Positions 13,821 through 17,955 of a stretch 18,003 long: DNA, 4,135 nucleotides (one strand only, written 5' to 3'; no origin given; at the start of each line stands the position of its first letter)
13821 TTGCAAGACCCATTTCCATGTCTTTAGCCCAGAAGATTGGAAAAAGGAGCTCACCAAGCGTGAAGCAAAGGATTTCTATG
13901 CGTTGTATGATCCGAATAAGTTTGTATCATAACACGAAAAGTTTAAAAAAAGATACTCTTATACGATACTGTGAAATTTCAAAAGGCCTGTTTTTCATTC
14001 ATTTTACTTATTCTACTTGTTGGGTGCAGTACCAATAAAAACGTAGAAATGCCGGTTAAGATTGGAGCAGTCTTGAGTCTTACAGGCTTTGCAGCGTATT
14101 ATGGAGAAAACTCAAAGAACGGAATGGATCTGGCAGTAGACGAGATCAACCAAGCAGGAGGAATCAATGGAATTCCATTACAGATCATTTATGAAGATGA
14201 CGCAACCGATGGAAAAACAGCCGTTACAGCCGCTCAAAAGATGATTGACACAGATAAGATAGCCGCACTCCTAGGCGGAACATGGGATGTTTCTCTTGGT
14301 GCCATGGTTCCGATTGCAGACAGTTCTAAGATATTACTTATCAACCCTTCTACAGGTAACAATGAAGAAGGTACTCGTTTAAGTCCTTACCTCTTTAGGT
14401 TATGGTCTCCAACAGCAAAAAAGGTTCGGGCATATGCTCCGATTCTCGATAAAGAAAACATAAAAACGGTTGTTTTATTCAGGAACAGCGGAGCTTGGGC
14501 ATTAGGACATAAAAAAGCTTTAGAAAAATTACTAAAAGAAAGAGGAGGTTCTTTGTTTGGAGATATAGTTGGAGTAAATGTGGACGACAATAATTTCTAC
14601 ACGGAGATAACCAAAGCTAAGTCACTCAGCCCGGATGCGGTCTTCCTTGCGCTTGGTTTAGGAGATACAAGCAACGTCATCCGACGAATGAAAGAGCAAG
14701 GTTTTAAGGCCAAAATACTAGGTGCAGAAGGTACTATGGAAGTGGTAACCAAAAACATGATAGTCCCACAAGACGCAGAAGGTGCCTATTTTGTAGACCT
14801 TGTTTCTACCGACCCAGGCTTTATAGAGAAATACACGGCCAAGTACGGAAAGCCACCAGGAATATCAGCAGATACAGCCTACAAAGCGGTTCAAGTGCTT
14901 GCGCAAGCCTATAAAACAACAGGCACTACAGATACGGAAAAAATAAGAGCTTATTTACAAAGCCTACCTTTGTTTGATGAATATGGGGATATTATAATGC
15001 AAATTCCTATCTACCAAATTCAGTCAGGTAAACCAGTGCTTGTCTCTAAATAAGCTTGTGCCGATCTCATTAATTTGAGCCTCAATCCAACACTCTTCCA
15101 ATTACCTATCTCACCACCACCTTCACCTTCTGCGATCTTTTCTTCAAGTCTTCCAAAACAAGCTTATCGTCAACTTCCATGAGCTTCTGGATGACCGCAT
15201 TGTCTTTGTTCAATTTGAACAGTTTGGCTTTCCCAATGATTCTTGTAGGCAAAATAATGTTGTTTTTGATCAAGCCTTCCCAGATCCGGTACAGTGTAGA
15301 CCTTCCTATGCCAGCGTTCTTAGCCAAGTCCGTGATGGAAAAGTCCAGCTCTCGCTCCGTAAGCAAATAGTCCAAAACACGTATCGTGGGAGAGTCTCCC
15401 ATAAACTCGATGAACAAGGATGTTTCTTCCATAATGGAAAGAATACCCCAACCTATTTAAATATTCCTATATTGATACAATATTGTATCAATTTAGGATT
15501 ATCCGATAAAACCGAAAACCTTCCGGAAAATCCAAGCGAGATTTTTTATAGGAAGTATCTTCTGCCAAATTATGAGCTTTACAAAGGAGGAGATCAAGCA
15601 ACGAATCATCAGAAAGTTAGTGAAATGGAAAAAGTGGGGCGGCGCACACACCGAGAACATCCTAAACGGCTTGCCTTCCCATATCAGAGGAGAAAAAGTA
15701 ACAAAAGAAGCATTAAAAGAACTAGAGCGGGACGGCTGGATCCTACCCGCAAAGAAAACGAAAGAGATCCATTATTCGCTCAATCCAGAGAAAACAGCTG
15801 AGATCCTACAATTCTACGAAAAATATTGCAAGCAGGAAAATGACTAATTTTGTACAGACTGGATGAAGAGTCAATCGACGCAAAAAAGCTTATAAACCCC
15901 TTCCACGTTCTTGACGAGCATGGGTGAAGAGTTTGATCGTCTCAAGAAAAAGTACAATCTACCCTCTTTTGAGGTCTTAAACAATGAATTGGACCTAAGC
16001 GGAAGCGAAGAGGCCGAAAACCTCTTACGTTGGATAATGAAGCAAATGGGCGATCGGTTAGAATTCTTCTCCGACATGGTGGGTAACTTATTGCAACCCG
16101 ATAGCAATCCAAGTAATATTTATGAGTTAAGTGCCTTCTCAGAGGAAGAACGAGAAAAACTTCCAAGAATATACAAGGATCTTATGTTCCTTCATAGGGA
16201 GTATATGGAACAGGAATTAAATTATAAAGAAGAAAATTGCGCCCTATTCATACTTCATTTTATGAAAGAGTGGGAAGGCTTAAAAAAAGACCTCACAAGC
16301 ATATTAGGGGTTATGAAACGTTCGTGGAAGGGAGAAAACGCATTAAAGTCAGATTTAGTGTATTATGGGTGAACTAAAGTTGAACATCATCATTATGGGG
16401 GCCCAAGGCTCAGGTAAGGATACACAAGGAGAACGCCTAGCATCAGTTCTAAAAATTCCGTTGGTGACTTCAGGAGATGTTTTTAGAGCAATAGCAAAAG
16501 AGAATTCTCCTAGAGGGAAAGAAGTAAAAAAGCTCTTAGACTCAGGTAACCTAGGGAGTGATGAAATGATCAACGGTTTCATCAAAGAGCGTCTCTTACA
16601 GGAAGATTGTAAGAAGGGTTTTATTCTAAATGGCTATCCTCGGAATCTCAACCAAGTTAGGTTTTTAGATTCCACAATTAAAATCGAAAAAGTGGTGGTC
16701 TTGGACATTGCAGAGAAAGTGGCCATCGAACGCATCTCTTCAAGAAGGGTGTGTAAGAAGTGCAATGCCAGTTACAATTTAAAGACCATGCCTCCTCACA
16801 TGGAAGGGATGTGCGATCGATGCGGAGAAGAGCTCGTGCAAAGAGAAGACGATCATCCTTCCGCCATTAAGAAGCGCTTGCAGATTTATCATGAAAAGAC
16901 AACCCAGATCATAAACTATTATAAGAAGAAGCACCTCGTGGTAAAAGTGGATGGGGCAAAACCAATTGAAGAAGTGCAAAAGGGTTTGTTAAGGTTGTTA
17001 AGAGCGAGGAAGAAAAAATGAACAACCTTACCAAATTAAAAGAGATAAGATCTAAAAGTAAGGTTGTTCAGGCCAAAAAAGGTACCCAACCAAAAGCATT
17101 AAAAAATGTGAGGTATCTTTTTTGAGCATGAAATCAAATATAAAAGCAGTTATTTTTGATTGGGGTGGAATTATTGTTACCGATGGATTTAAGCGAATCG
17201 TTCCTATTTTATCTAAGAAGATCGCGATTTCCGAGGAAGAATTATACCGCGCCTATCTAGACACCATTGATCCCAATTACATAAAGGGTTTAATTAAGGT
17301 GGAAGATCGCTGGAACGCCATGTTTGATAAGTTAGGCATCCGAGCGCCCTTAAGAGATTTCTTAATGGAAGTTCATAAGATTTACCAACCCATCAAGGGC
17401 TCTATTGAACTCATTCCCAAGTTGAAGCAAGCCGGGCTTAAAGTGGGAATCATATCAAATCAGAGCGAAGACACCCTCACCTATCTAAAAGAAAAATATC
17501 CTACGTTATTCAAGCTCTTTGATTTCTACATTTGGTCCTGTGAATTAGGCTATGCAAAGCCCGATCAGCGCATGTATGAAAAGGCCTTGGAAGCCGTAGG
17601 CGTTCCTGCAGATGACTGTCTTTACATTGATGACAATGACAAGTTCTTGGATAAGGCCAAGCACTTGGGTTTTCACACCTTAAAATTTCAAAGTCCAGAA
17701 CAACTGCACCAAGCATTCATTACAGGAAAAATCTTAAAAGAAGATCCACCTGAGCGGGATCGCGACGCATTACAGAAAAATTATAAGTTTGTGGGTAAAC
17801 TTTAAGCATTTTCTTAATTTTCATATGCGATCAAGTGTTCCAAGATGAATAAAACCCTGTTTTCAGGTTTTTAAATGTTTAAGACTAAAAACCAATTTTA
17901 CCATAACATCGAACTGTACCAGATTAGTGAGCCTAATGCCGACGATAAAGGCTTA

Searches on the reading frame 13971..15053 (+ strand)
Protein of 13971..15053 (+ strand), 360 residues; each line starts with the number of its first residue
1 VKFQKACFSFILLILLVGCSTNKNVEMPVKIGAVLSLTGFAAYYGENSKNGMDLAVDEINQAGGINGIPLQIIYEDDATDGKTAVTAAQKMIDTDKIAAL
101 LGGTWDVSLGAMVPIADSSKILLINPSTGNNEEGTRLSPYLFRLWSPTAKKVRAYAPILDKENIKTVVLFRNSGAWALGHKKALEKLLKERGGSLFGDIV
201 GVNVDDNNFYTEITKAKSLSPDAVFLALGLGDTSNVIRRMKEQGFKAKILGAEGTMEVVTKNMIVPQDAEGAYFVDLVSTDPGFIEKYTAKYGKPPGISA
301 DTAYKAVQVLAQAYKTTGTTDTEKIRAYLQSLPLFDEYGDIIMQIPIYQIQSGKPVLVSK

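Call 8: search_protein_families(library=pfam, proteins=[window:13971-15053:+])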
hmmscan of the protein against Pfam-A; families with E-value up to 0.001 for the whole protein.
window:13971-15053:+ (360 aa): 3 families
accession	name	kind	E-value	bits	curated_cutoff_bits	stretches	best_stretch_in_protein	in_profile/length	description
PF13458.12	Peripla_BP_6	-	7.5e-57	194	31.7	1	28-337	1-315/343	Periplasmic binding protein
PF13433.12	Peripla_BP_5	-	4.4e-26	92.3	27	1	29-337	1-314/363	Periplasmic binding protein domain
PF01094.35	ANF_receptor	-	2.3e-17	63.5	25.4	1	49-324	3-300/353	Receptor family ligand binding region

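Call 9: search_protein_families(library=ncbifam, proteins=[window:13971-15053:+])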
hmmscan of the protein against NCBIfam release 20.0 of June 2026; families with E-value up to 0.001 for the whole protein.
window:13971-15053:+ (360 aa): 3 families
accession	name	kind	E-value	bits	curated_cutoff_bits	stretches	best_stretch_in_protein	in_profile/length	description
NF011933.0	PRK15404.1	subfamily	1.4e-30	106.6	477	1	21-332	19-333/370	high-affinity branched-chain amino acid ABC transporter substrate-binding protein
TIGR03407.1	urea_ABC_UrtA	exception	2e-26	92.7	492.75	1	29-343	1-323/361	urea ABC transporter substrate-binding protein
TIGR03669.1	urea_ABC_arch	equivalog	1.4e-13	50.6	494.8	1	30-331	2-307/375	urea ABC transporter substrate-binding protein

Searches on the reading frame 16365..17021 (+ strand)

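Call 9: search_protein_families(library=ncbifam, proteins=[window:16365-17021:+])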
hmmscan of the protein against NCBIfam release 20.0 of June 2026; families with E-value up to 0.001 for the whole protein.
window:16365-17021:+ (218 aa): 22 families
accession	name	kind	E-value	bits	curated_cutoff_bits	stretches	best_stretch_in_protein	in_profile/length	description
NF001380.0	PRK00279.1-2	equivalog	6.5e-68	228.3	251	1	6-214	1-214/216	adenylate kinase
TIGR01351.1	adk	subfamily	2.7e-63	213.4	168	1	7-212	1-211/212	adenylate kinase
NF001379.0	PRK00279.1-1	equivalog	1.5e-56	191.2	268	1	7-212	2-215/216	adenylate kinase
NF001386.0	PRK00279.2-4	equivalog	1.9e-53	181.3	256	1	8-212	5-215/220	adenylate kinase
NF001381.0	PRK00279.1-3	equivalog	2.8e-50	170.7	187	1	6-213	1-186/188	adenylate kinase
NF001387.0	PRK00279.2-5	equivalog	7.7e-49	166.3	373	1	6-212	1-210/224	adenylate kinase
NF001385.0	PRK00279.2-3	equivalog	2.3e-48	164.6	315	1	6-211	5-210/213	adenylate kinase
NF011103.0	PRK14530.1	equivalog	2.5e-47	161.2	294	1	7-207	5-206/215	adenylate kinase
NF011099.0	PRK14526.1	equivalog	1.3e-45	155.7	223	1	7-213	2-208/211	adenylate kinase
NF001383.0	PRK00279.2-1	equivalog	2.6e-45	154.7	225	1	8-212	3-209/212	adenylate kinase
NF002700.0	PRK02496.1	equivalog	5.3e-43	146.8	262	2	7-127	3-128/184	adenylate kinase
NF001382.0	PRK00279.1-4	equivalog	6.3e-43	146.8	334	1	6-211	1-207/212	adenylate kinase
NF010381.0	PRK13808.1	equivalog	1.5e-34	119.9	426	1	7-215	2-194/335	adenylate kinase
NF011101.0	PRK14528.1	equivalog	3.2e-34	118.2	195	2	7-129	3-130/187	adenylate kinase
NF011102.0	PRK14529.1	equivalog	3.3e-33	115.2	331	1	7-211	2-221/223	adenylate kinase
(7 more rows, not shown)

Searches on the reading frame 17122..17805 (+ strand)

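Call 9: search_protein_families(library=ncbifam, proteins=[window:17122-17805:+])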
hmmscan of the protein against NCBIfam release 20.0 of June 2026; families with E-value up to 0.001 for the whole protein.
window:17122-17805:+ (227 aa): 24 families
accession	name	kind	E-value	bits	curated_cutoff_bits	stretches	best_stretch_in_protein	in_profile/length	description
TIGR02247.1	HAD-1A3-hyp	subfamily_domain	1.2e-20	74.2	125.4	1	7-195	2-201/211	epoxide hydrolase N-terminal domain-like phosphatase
NF006991.0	PRK09456.1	equivalog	4.6e-19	68.9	295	1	11-196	4-191/199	glucose-1-phosphatase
TIGR02252.1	DREG-2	subfamily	1.4e-15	57.6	155.2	1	85-186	101-201/203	HAD hydrolase, REG-2-like, family IA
TIGR01509.1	HAD-SF-IA-v3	subfamily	6.9e-15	55.5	29.4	1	85-186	61-151/154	HAD-IA family hydrolase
TIGR02253.1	CTE7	subfamily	4.4e-12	46.2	169.75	1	25-191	26-196/221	TIGR02253 family HAD-type hydrolase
NF006976.0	PRK09449.1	equivalog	9.4e-11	41.6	183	1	65-193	69-199/225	pyrimidine 5'-nucleotidase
TIGR02254.1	YjjG_YfnB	equivalog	2.5e-10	40.2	159.9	1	61-190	65-197/223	YjjG family noncanonical pyrimidine nucleotidase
TIGR01549.1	HAD-SF-IA-v1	subfamily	8.5e-09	36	23.3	1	104-174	75-140/149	HAD-IA family hydrolase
NF011564.0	PRK14988.1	equivalog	2.6e-08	33.9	189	1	95-185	99-188/225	GMP/IMP nucleotidase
NF008087.0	PRK10826.1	equivalog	3.1e-08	33.5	191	1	81-177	84-179/222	hexitol phosphatase HxpB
TIGR01662.1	HAD-SF-IIIA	subfamily_domain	1.4e-07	31.7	44.6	1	89-190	25-139/141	HAD-IIIA family hydrolase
TIGR01993.1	Pyr-5-nucltdase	equivalog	2.1e-07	30.9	142.9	1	78-187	68-181/183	pyrimidine 5'-nucleotidase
TIGR01990.1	bPGM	equivalog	4.5e-07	30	189.4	1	91-180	91-177/187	beta-phosphoglucomutase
TIGR01428.1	HAD_type_II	equivalog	5.1e-07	29.9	125.4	1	75-186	77-187/197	haloacid dehalogenase type II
NF009804.0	PRK13288.1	equivalog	1.2e-06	28.1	218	1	78-181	70-173/215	pyrophosphatase PpaX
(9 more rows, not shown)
